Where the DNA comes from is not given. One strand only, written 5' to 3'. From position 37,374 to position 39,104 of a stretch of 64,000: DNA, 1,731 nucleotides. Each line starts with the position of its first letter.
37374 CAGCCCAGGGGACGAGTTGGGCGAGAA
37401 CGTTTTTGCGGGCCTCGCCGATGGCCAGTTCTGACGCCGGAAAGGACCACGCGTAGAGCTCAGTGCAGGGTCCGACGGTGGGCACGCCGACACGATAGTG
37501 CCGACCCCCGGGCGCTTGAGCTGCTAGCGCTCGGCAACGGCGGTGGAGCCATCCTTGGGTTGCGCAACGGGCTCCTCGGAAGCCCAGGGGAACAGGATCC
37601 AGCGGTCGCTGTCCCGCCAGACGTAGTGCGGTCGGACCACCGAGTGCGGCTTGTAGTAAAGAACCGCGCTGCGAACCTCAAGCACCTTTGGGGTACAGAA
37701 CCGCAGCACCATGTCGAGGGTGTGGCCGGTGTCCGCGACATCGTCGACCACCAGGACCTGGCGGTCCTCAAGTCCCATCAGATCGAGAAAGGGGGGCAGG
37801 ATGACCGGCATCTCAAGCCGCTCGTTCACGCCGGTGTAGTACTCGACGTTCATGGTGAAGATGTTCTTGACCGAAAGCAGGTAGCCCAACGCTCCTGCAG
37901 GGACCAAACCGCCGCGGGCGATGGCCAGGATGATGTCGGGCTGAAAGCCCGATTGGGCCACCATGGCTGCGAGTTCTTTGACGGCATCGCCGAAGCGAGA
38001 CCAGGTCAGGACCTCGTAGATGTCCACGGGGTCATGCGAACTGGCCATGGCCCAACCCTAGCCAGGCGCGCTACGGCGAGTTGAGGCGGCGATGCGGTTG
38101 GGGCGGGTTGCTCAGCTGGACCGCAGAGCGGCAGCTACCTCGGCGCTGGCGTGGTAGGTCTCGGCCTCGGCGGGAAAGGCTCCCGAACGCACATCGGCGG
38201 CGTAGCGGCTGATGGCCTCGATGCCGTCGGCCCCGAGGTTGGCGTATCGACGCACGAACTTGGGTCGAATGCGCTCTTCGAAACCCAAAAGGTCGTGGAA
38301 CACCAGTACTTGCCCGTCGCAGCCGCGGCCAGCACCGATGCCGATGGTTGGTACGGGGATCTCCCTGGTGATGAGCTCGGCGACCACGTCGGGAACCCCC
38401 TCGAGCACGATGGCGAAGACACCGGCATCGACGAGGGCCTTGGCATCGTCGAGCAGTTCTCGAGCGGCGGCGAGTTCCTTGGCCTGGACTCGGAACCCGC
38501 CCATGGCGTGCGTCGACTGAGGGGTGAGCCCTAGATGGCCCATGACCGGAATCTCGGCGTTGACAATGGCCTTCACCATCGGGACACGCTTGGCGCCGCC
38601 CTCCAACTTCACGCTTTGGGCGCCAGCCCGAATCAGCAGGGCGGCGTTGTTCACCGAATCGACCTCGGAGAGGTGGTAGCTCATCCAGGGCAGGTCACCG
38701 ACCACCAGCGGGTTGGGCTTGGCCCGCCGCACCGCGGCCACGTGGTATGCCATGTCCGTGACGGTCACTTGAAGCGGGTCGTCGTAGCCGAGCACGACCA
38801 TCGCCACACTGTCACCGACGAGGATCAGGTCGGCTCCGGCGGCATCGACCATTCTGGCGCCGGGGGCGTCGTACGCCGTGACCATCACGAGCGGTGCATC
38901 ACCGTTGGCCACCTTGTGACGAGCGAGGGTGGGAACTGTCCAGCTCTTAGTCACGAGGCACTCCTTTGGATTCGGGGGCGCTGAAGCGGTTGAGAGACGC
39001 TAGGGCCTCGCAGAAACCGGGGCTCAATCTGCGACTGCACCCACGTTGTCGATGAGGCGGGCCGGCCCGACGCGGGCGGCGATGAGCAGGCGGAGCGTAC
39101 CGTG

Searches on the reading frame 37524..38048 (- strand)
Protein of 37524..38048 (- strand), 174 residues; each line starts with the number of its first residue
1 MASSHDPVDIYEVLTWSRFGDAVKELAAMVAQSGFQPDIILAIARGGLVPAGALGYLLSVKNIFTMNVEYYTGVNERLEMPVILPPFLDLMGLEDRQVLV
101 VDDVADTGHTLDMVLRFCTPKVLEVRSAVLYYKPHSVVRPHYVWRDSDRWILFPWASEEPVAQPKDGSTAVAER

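Call 79: search_protein_families(library=pfam, proteins=[window:37524-38048:-], max_evalue=0.00001)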
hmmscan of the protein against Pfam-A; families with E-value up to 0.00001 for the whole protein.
window:37524-38048:- (174 aa): 1 family
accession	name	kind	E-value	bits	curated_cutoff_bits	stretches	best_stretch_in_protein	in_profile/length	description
PF00156.33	Pribosyltran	-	1.1e-22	80.5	26.3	1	12-156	4-152/158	Phosphoribosyl transferase domain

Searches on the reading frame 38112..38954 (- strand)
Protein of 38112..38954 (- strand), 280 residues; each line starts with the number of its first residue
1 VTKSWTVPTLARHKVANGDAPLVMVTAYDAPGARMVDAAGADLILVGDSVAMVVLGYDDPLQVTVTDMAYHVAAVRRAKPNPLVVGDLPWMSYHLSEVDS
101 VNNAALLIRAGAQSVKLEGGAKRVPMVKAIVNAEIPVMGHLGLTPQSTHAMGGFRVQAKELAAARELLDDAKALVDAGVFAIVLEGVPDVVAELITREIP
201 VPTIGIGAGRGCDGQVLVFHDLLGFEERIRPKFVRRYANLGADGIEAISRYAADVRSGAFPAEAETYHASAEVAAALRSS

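Call 79: search_protein_families(library=pfam, proteins=[window:38112-38954:-], max_evalue=0.00001)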
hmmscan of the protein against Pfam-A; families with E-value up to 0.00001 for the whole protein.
window:38112-38954:- (280 aa): 2 families
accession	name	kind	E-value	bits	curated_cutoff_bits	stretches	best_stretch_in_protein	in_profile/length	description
PF02548.21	Pantoate_transf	-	6.1e-103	344.2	28.7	1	6-263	3-259/259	Ketopantoate hydroxymethyltransferase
PF13714.12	PEP_mutase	-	7e-07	29.5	31.5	1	18-120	7-107/240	Phosphoenolpyruvate phosphomutase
